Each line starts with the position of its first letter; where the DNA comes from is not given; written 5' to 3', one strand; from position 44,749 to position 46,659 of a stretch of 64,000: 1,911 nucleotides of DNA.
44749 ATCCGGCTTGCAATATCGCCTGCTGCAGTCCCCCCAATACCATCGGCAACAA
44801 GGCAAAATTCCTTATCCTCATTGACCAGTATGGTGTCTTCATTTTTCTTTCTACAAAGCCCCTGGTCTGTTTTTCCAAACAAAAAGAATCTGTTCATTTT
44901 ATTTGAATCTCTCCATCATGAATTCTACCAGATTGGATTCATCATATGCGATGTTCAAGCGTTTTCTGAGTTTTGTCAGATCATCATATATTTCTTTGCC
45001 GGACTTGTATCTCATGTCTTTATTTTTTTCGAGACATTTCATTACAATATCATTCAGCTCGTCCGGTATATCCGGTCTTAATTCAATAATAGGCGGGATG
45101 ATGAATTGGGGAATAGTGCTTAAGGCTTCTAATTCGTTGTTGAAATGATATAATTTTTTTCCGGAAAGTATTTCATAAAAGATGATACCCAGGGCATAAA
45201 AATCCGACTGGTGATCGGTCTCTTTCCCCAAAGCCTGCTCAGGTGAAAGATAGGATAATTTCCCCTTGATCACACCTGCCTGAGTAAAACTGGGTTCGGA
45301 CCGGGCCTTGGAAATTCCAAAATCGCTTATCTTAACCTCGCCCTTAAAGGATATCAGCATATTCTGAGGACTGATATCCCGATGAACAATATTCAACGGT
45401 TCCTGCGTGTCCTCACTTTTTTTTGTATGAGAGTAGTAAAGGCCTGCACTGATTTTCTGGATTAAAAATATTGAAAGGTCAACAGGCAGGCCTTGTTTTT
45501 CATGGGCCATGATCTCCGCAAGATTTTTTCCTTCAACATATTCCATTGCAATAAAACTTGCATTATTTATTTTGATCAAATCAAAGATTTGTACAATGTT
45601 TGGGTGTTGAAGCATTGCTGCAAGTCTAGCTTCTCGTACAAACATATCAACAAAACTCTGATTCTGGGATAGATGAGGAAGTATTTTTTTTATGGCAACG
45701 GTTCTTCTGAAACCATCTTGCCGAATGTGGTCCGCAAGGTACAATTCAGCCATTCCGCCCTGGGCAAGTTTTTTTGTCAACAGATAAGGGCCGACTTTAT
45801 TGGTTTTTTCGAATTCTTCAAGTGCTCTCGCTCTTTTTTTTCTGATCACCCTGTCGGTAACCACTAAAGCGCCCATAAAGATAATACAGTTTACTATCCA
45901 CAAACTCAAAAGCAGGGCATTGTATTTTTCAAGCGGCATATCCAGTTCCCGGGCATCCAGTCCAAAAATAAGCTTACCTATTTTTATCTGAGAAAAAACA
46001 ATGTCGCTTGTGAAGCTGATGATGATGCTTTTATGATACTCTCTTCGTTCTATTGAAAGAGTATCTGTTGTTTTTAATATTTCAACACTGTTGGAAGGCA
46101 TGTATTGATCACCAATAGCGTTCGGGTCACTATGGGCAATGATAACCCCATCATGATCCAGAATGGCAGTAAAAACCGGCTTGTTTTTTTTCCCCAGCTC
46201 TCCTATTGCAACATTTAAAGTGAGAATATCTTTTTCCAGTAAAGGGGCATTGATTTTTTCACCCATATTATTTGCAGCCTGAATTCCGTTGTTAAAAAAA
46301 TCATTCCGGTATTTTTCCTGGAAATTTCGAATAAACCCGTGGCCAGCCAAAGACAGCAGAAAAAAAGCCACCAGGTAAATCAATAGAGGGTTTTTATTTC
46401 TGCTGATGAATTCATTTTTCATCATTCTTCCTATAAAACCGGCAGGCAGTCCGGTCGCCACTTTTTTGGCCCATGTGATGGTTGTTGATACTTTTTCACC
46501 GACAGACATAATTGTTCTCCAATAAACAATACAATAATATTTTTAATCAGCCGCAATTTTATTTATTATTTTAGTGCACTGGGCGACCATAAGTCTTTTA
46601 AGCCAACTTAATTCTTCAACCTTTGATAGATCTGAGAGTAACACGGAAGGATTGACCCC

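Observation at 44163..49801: Rewired T6SS threonine-phosphorylation pathway without TagQRST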

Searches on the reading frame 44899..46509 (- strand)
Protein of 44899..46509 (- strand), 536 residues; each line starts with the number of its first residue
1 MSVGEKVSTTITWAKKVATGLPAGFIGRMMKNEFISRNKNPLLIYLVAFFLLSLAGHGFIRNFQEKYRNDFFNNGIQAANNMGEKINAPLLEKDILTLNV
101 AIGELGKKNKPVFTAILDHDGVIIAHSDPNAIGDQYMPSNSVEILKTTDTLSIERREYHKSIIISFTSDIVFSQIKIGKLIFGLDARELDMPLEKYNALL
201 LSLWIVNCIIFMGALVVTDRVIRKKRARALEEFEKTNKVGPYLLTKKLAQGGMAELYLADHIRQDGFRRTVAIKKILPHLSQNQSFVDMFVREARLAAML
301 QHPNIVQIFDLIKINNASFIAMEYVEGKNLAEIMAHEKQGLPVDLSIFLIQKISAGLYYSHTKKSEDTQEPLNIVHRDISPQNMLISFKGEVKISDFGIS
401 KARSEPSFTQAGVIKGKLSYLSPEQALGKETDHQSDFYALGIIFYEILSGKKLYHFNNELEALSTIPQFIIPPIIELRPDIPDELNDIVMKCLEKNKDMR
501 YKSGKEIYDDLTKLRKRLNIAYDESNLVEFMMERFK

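Call 4: search_protein_families(library=pfam, proteins=[window:44899-46509:-], max_evalue=0.01)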
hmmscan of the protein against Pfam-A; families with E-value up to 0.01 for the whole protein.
window:44899-46509:- (536 aa): 3 families
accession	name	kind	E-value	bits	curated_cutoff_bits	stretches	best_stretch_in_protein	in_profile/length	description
PF00069.31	Pkinase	-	8.9e-40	137.2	31.7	1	244-502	3-253/263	Protein kinase domain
PF07714.23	PK_Tyr_Ser-Thr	-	1.6e-33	116.5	23.1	1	245-501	4-249/258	Protein tyrosine and serine/threonine kinase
PF17203.10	sCache_3_2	-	0.0028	18.2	28.4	1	66-145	5-87/140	Single cache domain 3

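Call 7: search_protein_families(library=ncbifam, proteins=[window:44899-46509:-], max_evalue=0.01)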
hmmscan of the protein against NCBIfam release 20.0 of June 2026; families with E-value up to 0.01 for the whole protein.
window:44899-46509:- (536 aa): 15 families
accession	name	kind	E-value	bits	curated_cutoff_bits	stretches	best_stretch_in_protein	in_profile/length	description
NF033483.0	PknB_PASTA_kin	equivalog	5.6e-76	256.7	450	1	242-517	9-271/563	Stk1 family PASTA domain-containing Ser/Thr kinase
NF052427.1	StpK7MSMEG_1200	equivalog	6e-42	143.9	900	1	237-510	4-264/601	serine/threonine protein kinase StpK7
NF047741.1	antiphage_MADS6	equivalog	1e-36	126.7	460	2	373-516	319-462/612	methylation-associated defense system protein kinase MAD6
NF009651.0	PRK13184.1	equivalog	3.6e-36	124.5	839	1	240-512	2-288/932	serine/threonine-protein kinase PknD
TIGR03903.1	TOMM_kin_cyc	equivalog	1.6e-23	82.6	705.75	1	270-512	5-245/1267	TOMM system kinase/cyclase fusion protein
NF053615.1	SerThrKinAfsKStmc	equivalog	9.5e-17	60.9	1300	1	237-500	10-254/809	protein serine/threonine kinase AfsK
NF033442.0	BREX_PglW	equivalog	2.1e-16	58.9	990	1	231-519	195-491/1391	BREX system serine/threonine kinase PglW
NF038150.1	lanthi_synth_IV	equivalog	7.2e-12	44.4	650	1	241-513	190-455/851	class IV lanthionine synthetase LanL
NF043056.1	T4SS_LegK1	equivalog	6.2e-09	35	550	1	308-447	144-283/516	Dot/Icm T4SS effector kinase LegK1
NF038151.1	lanthi_synth_III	equivalog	7.2e-08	31.3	575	1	279-448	256-423/833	class III lanthionine synthetase LanKC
NF011463.0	PRK14879.1-4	equivalog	2.7e-06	27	188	1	245-404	20-164/237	Kae1-associated kinase Bud32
TIGR03724.2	arch_bud32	equivalog_domain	0.0001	21.9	125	1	293-405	43-136/193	KEOPS complex kinase/ATPase Bud32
NF058632.1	SerThrKinPrkT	equivalog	0.00029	20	280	1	241-339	22-116/322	serine/threonine protein kinase PrkT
NF008298.1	PRK11086.1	subfamily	0.001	17.6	520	1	95-220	68-193/529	DcuS/MalK family sensor histidine kinase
NF011460.0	PRK14879.1-1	equivalog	0.0013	17.9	199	1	311-403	78-160/232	Kae1-associated kinase Bud32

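Call 24: find_homologous_proteins(query=window:44899-46509:-, region=1-240)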
Query window:44899-46509:-, residues 1-240 (240 aa): 40 proteins with E <= 0.001 among 1922 candidates.
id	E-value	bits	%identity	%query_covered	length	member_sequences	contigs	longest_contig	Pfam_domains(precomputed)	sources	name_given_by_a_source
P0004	8.1e-152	521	100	100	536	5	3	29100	PF07714.24,PF00069.32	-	-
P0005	3.1e-107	375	71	100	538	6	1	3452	PF07714.24,PF00069.32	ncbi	-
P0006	2.9e-96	339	66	100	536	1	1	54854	PF07714.24,PF00069.32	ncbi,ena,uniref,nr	ncbi:MAG: serine/threonine protein kinase [Desulfobacula sp.]|uniref:serine/threonine protein kinase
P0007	3.0e-91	323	63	100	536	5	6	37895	PF07714.24,PF00069.32,PF17203.11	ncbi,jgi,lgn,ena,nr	ncbi:MAG: hypothetical protein DRH93_13840 [Deltaproteobacteria bacterium]|nr:MAG: hypothetical prot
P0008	9.6e-91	321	61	100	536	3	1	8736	PF07714.24,PF00069.32,PF17203.11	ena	-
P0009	2.9e-90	320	61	100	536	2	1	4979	PF07714.24,PF00069.32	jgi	jgi:hypothetical protein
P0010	5.7e-87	309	59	100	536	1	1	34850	PF07714.24,PF00069.32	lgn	-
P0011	2.3e-85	304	59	100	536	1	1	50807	PF07714.24,PF00069.32,PF17203.11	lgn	-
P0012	7.7e-84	299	57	100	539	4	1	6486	PF07714.24,PF00069.32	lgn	-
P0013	5.0e-83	296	57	100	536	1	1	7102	PF07714.24,PF00069.32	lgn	-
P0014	1.3e-79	285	55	100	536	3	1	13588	PF07714.24,PF00069.32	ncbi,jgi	jgi:hypothetical protein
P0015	3.8e-76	274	55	100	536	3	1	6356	PF07714.24,PF00069.32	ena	-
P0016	7.3e-75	269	52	100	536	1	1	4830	PF07714.24,PF00069.32,PF17203.11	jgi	jgi:tRNA A-37 threonylcarbamoyl transferase component Bud32/uncharacterized membrane protein affecti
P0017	1.9e-74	268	52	100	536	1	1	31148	PF07714.24,PF00069.32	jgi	jgi:tRNA A-37 threonylcarbamoyl transferase component Bud32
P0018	2.1e-74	268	53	100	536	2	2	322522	PF07714.24,PF00069.32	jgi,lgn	jgi:tRNA A-37 threonylcarbamoyl transferase component Bud32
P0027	3.2e-70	254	54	100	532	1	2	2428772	PF07714.24,PF00069.32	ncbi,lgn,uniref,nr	ncbi:serine/threonine protein kinase [Desulfospira joergensenii]|uniref:serine/threonine protein kin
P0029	3.6e-68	248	50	100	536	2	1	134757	PF07714.24,PF00069.32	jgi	jgi:eukaryotic-like serine/threonine-protein kinase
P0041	5.6e-51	191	42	98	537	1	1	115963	PF07714.24,PF00069.32,PF17203.11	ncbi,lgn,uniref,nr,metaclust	ncbi:protein kinase domain-containing protein [Desulfobacter curvatus]|uniref:protein kinase domain-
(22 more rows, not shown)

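Call 25: find_encoding_contigs(protein=P0027, flank=10000, max_places=1)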
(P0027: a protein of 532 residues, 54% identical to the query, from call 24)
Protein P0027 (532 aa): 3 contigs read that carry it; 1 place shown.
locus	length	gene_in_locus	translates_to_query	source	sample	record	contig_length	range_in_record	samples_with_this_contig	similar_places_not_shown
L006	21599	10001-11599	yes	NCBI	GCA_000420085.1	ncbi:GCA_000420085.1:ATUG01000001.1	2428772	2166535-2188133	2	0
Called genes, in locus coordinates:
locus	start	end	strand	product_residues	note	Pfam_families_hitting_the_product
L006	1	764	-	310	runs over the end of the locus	-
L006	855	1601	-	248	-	PF01476:LysM (weak)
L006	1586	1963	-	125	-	-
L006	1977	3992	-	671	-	PF05954:Phage_GPD, PF04717:Phage_base_V, PF22178:Gp5_trimer_C, PF10106:DUF2345 (faint)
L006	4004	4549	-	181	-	-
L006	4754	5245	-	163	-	PF05638:T6SS_HCP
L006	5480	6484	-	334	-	PF16697:Yop-YscD_cpl, PF00498:FHA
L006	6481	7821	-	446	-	PF07719:TPR_2 (faint), PF13428:TPR_14 (faint), PF00515:TPR_1 (faint), PF13181:TPR_8 (faint), PF13414:TPR_11 (faint), PF13432:TPR_16 (faint), PF14559:TPR_19 (faint)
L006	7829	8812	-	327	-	PF01522:Polysacc_deac_1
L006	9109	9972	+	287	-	-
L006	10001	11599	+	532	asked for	PF00069:Pkinase, PF07714:PK_Tyr_Ser-Thr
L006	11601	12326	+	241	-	PF00481:PP2C, PF13672:PP2C_2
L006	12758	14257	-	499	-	-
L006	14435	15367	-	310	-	-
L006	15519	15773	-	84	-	-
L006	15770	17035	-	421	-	-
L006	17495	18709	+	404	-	PF14690:Zn_ribbon_ISL3 (weak), PF13542:HTH_Tnp_ISL3, PF01610:DDE_Tnp_ISL3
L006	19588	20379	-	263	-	-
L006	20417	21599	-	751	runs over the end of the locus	PF05547:Peptidase_M6 (faint), PF01483:P_proprotein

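Call 26: find_encoding_contigs(protein=P0041, flank=10000, max_places=1)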
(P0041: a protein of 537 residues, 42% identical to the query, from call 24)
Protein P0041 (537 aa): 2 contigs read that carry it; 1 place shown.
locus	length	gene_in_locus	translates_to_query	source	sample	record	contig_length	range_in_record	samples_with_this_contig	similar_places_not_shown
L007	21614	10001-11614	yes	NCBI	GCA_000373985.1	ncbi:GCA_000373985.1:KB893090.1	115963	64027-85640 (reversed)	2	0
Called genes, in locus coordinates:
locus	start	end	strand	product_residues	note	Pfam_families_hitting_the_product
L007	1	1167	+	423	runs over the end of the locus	PF00211:Guanylate_cyc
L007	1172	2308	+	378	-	PF05222:AlaDh_PNT_N, PF01262:AlaDh_PNT_C, PF02826:2-Hacid_dh_C (weak), PF01488:Shikimate_DH (weak)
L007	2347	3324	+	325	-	PF10672:Methyltrans_SAM, PF03602:Cons_hypoth95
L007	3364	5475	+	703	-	-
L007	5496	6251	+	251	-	PF20232:T6SS_FHA_C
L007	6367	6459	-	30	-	-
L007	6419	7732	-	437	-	PF13424:TPR_12 (faint), PF00515:TPR_1 (faint), PF07719:TPR_2 (faint), PF13181:TPR_8 (faint), PF13414:TPR_11 (faint), PF13428:TPR_14 (faint), PF13432:TPR_16 (faint), PF14559:TPR_19 (faint)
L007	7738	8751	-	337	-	PF01522:Polysacc_deac_1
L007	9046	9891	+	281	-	-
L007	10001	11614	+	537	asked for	PF17203:sCache_3_2 (weak), PF00069:Pkinase, PF07714:PK_Tyr_Ser-Thr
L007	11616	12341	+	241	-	PF00481:PP2C, PF13672:PP2C_2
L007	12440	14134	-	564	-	PF14306:PUA_2, PF01747:ATP-sulfurylase, PF01583:APS_kinase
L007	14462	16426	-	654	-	PF16177:ACAS_N, PF00501:AMP-binding, PF13193:AMP-binding_C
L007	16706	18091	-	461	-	PF00072:Response_reg, PF00158:Sigma54_activat, PF14532:Sigma54_activ_2, PF25601:AAA_lid_14, PF02954:HTH_8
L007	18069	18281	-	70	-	-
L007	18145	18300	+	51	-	-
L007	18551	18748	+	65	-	-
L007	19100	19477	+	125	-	PF02537:CRCB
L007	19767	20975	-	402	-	PF00871:Acetate_kinase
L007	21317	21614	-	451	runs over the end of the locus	PF00004:AAA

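Call 27: find_encoding_contigs(protein=P0029, flank=10000, max_places=1)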
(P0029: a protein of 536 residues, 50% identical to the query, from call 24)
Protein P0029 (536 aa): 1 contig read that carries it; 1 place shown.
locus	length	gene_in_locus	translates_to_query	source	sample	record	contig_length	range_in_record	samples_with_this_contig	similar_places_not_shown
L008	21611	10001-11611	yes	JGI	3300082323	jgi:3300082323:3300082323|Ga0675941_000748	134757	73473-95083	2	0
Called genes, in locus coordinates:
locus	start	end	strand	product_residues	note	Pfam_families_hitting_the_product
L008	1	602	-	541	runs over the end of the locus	-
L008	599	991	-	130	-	-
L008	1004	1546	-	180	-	PF13503:DUF4123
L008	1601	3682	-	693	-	PF05954:Phage_GPD, PF04717:Phage_base_V, PF22178:Gp5_trimer_C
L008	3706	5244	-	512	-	PF05591:T6SS_VipA, PF05943:VipB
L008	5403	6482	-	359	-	PF16697:Yop-YscD_cpl, PF00498:FHA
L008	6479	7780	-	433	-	PF24575:TPR_Slam (faint), PF00515:TPR_1 (faint), PF07719:TPR_2 (faint), PF13428:TPR_14 (faint), PF13432:TPR_16 (faint), PF13181:TPR_8 (faint), PF13414:TPR_11 (faint), PF14559:TPR_19 (faint)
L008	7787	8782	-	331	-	PF01522:Polysacc_deac_1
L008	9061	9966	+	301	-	-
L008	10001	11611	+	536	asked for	PF00069:Pkinase, PF07714:PK_Tyr_Ser-Thr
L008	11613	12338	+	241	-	PF00481:PP2C, PF13672:PP2C_2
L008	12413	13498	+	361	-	PF00072:Response_reg, PF13487:HD_5, PF01966:HD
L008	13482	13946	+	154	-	PF07386:DUF1499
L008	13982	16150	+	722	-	PF20969:MASE11, PF00989:PAS, PF08448:PAS_4, PF13426:PAS_9 (weak), PF00512:HisKA, PF02518:HATPase_c, PF00072:Response_reg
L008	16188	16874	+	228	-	PF13549:ATP-grasp_5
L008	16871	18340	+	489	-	PF02629:CoA_binding (weak), PF13380:CoA_binding_2, PF13607:Succ_CoA_lig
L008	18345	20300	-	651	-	PF00999:Na_H_Exchanger, PF02254:TrkA_N, PF02080:TrkA_C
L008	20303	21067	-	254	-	PF00881:Nitroreductase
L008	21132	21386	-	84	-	PF00462:Glutaredoxin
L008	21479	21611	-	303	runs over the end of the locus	PF13174:TPR_6 (faint), PF13424:TPR_12 (faint), PF13428:TPR_14 (faint), PF13432:TPR_16 (faint), PF13429:TPR_15 (weak), PF00515:TPR_1 (weak), PF07719:TPR_2 (weak), PF13181:TPR_8 (weak), +4 more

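Call 48: predict_structure(alignment_id=A1)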
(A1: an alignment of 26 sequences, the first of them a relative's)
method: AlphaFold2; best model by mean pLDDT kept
length: 536 residues; sequences in the alignment: 26
mean_pLDDT: 64.0   pTM: 0.41
mean pLDDT of the five models: 64.0, 60.2, 57.7, 56.2, 55.0
residues with pLDDT >= 90: 29; 70-90: 222; 50-70: 127; < 50: 158
segments of 3 or more residues with pLDDT < 50: 1-24, 89-93, 286-336, 362-418, 524-529, 531-536
pLDDT, mean of each block of 10 residues (from residue 1): 34 40 53 73 86 90 89 84 61 55 69 82 81 78 77 84 86 77 88 89 91 87 77 64 63 55 58 53 48 40 37 34 30 53 75 57 43 30 26 33 27 37 59 66 78 63 70 85 90 85 80 83 51 43
secondary structure, 60 per line:
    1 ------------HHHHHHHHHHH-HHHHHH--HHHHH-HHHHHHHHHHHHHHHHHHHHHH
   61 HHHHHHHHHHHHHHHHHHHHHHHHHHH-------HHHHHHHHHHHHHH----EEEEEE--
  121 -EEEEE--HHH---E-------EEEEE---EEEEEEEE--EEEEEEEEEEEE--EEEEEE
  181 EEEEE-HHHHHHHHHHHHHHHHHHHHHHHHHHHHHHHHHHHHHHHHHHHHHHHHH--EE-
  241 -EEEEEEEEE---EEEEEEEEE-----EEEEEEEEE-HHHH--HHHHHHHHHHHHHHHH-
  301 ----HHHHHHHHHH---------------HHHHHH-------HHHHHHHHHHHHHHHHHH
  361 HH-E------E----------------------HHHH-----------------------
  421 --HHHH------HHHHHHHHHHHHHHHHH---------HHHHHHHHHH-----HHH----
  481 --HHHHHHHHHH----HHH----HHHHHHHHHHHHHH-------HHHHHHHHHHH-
elements in order: H13-23 H25-30 H33-37 H39-87 H95-108 E113-118 E122-126 E143-147 E151-158 E161-172 E175-185 H187-235 E242-250 E254-262 E268-276 H278-281 H284-299 H305-314 H330-335 H343-362 H394-397 H423-426 H433-449 H459-468 H483-492 H504-517 H525-535

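Call 56: fold_search(model_id=the predicted structure, library=pdb)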
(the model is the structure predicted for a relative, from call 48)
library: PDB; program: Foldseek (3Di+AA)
matches with E <= 10: 1869; with E <= 0.001: 1504
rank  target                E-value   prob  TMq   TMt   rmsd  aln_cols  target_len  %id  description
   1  3orm                  2.1e-12  1.00  0.27  0.51  13.1       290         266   30  Mycobacterium tuberculosis PknB kinase domain D76A mutant (released 2010-12-15)
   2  3oro                  3.0e-12  1.00  0.27  0.51  13.4       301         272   27  Mycobacterium tuberculosis PknB kinase domain L33D mutant (crystal form 4) (released 2010-12-15)
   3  6b2p                  5.1e-12  1.00  0.26  0.51  13.0       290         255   29  Dual Inhibition of the Essential Protein Kinases A and B in Mycobacterium tuberculosis (released 2018-02-14)
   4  6i2p_A                9.6e-12  1.00  0.27  0.50  13.6       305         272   27  Crystal structure of the Mycobacterium tuberculosis PknB kinase domain (L33E mutant) in complex with its substrate Gar (released 2019-05-22)
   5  6i2p_B                9.6e-12  1.00  0.26  0.50  13.5       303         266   26  Crystal structure of the Mycobacterium tuberculosis PknB kinase domain (L33E mutant) in complex with its substrate Gar (released 2019-05-22)
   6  3ori_A                1.1e-11  1.00  0.27  0.51  13.1       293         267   29  Mycobacterium tuberculosis PknB kinase domain L33D mutant (crystal form 1) (released 2010-12-15)
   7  3f69_A                1.6e-11  1.00  0.27  0.51  13.1       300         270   27  Crystal structure of the Mycobacterium tuberculosis PknB mutant kinase domain in complex with KT5720 (released 2008-12-02)
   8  3orl                  1.6e-11  1.00  0.27  0.50  13.7       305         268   26  Mycobacterium tuberculosis PknB kinase domain L33D mutant (crystal form 3) (released 2010-12-15)
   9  3f61                  2.3e-11  1.00  0.27  0.50  13.6       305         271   26  Crystal Structure of M. tuberculosis PknB Leu33Asp/Val222Asp double mutant in complex with ADP (released 2008-12-02)
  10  6b2q_B                2.6e-11  1.00  0.27  0.51  12.9       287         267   31  Dual Inhibition of the Essential Protein Kinases A and B in Mycobacterium tuberculosis (released 2018-02-14)
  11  3orp                  2.7e-11  1.00  0.27  0.50  13.7       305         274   26  Mycobacterium tuberculosis PknB kinase domain L33D mutant (crystal form 5) (released 2010-12-15)
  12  5u94                  2.9e-11  1.00  0.27  0.52  12.8       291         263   29  Crystal structure of the Mycobacterium tuberculosis PASTA kinase PknB in complex with the potential theraputic kinase in (released 2017-12-20)
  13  3ork                  3.2e-11  1.00  0.27  0.49  13.5       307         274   26  Mycobacterium tuberculosis PknB kinase domain L33D mutant (crystal form 2) (released 2010-12-15)
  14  4eqm_A                3.7e-11  1.00  0.27  0.50  13.3       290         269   30  Structural analysis of Staphylococcus aureus serine/threonine kinase PknB (released 2012-06-27)
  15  4x3f_C                4.4e-11  1.00  0.27  0.49  13.3       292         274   28  Crystal structure of the intracellular domain of the M. tuberculosis Ser/Thr kinase PknA (released 2015-01-21)
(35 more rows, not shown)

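Call 80: search_protein_families(library=pfam, proteins=[L006:6481-7821:-, L007:6419-7732:-, L008:6479-7780:-, L006:7829-8812:-], max_evalue=1)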
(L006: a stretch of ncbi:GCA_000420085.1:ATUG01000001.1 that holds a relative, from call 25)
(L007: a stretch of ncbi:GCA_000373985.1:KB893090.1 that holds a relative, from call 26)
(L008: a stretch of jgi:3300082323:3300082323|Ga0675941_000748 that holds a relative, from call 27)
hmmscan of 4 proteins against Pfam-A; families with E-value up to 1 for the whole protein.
L006:6481-7821:- (446 aa): 15 families
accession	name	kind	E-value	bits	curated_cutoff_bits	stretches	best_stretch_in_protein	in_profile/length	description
PF00515.34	TPR_1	-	1.5e-20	72.5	27.8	5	94-124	4-34/34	Tetratricopeptide repeat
PF07719.23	TPR_2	-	4e-20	70.6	27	5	92-119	2-29/34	Tetratricopeptide repeat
PF13432.12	TPR_16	-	5.5e-12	46.3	32.7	2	302-360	1-59/65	Tetratricopeptide repeat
PF13181.12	TPR_8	-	2.1e-09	37.2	25.7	1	94-119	4-29/34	Tetratricopeptide repeat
PF14559.12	TPR_19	-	4.1e-09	37.1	25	2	311-346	4-39/68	Tetratricopeptide repeat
PF13428.12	TPR_14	-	3.3e-08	33.9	23.5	2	98-131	8-41/44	Tetratricopeptide repeat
PF13414.12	TPR_11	-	7.8e-07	29.1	26.8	2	98-123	1-26/42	TPR repeat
PF13174.12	TPR_6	-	3.7e-05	24.5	26.3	1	95-124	4-33/33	Tetratricopeptide repeat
PF24575.1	TPR_Slam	-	0.00033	21.5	35.2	0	94-131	50-87/104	Surface lipoprotein assembly modifier, N-terminal TPR repeats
PF13424.12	TPR_12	-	0.0016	19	30.1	0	95-124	7-41/77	Tetratricopeptide repeat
PF13371.12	TPR_9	-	0.0062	17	35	0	92-128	30-66/73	Tetratricopeptide repeat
PF01476.26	LysM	-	0.21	12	20.9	1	169-192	21-43/43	LysM domain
PF13431.12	TPR_17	-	0.32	11.8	24.4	1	82-111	4-33/34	Tetratricopeptide repeat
PF23914.1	TPR_CcmH_CycH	-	0.35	11.1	42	0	393-416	127-150/158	Cytochrome c-type biogenesis protein H TPR domain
PF12895.13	ANAPC3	-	0.49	11.1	27.2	1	298-346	23-70/82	Anaphase-promoting complex, cyclosome, subunit 3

L007:6419-7732:- (437 aa): 17 families
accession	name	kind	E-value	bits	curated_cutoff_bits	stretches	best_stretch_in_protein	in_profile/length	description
PF07719.23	TPR_2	-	2.4e-20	71.4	27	5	40-67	7-34/34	Tetratricopeptide repeat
PF00515.34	TPR_1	-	1.5e-17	63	27.8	3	293-321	6-34/34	Tetratricopeptide repeat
PF13432.12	TPR_16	-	7.7e-13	49.1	32.7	3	83-117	29-63/65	Tetratricopeptide repeat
PF13428.12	TPR_14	-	7.2e-12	45.2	23.5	2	41-71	8-38/44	Tetratricopeptide repeat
PF13414.12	TPR_11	-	1.3e-11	44.4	26.8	2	41-70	1-30/42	TPR repeat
PF14559.12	TPR_19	-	4.5e-10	40.1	25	1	298-336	1-39/68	Tetratricopeptide repeat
PF13424.12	TPR_12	-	2.2e-08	34.6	30.1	1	22-64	33-75/77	Tetratricopeptide repeat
PF13181.12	TPR_8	-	4.3e-07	30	25.7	1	41-67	8-34/34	Tetratricopeptide repeat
PF24575.1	TPR_Slam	-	8.3e-05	23.4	35.2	1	291-334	50-93/104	Surface lipoprotein assembly modifier, N-terminal TPR repeats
PF13174.12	TPR_6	-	0.0005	21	26.3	0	292-320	4-32/33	Tetratricopeptide repeat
PF13176.12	TPR_7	-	0.0017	18.7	27.9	0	41-68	6-35/36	Tetratricopeptide repeat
PF13371.12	TPR_9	-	0.017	15.6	35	0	43-69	38-64/73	Tetratricopeptide repeat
PF13374.12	TPR_10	-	0.019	15.4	27.5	0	43-62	11-30/42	Tetratricopeptide repeat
PF14938.12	SNAP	-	0.053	13.4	25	1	294-357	161-224/282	Soluble NSF attachment protein, SNAP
PF21545.3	T7SS_EccA1_N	-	0.077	12.7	27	0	279-334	195-250/272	T7SS, ESX-1 secretion system protein EccA1, N-terminal domain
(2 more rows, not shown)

L008:6479-7780:- (433 aa): 19 families
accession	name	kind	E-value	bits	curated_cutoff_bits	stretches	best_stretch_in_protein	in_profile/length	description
PF07719.23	TPR_2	-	3.3e-16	58.4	27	3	89-116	2-29/34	Tetratricopeptide repeat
PF00515.34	TPR_1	-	1.3e-13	50.5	27.8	3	91-121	4-34/34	Tetratricopeptide repeat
PF13432.12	TPR_16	-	2.2e-09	38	32.7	1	94-125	3-34/65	Tetratricopeptide repeat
PF13428.12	TPR_14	-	2.6e-08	34.2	23.5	2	98-127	11-40/44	Tetratricopeptide repeat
PF13181.12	TPR_8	-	7.4e-08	32.4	25.7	1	92-116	5-29/34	Tetratricopeptide repeat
PF13414.12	TPR_11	-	8.5e-07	29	26.8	2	49-73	6-30/42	TPR repeat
PF14559.12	TPR_19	-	3.7e-06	27.6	25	1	295-335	1-41/68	Tetratricopeptide repeat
PF24575.1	TPR_Slam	-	1.9e-05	25.5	35.2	0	91-127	50-86/104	Surface lipoprotein assembly modifier, N-terminal TPR repeats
PF13424.12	TPR_12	-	9.8e-05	22.9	30.1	0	93-118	8-33/77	Tetratricopeptide repeat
PF13431.12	TPR_17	-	0.0048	17.5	24.4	1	79-108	4-33/34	Tetratricopeptide repeat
PF13174.12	TPR_6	-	0.0061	17.6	26.3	1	92-121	4-33/33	Tetratricopeptide repeat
PF23457.1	LysM2_NFP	-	0.009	16.5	36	1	141-190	6-55/56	NFP LysM2 domain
PF04212.24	MIT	-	0.023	15.2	30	1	87-116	3-32/66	MIT (microtubule interacting and transport) domain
PF01476.26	LysM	-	0.03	14.7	20.9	1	143-189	1-43/43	LysM domain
PF07720.18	TPR_3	-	0.092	13.4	20.7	0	50-70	14-34/34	Tetratricopeptide repeat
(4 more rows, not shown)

L006:7829-8812:- (327 aa): 2 families
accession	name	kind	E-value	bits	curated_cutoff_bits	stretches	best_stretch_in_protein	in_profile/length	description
PF01522.26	Polysacc_deac_1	-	4.9e-23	81.9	23.1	1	151-282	4-122/124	Polysaccharide deacetylase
PF10096.14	DUF2334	-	0.0028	17.7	26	1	172-264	22-124/203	Uncharacterized protein conserved in bacteria (DUF2334)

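Call 89: search_protein_families(library=ncbifam, proteins=[L008:3706-5244:-], max_evalue=0.01)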
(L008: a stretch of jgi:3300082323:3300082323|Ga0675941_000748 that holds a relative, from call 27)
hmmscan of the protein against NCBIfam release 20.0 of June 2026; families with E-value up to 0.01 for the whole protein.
L008:3706-5244:- (512 aa): 2 families
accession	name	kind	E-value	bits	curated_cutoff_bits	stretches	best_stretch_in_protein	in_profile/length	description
TIGR03355.1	VI_chp_2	equivalog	6.1e-66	223.2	271.5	1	158-492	3-343/473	type VI secretion system contractile sheath large subunit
TIGR03358.1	VI_chp_5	equivalog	6.3e-07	29.3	97.25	1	25-124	25-125/160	type VI secretion system contractile sheath small subunit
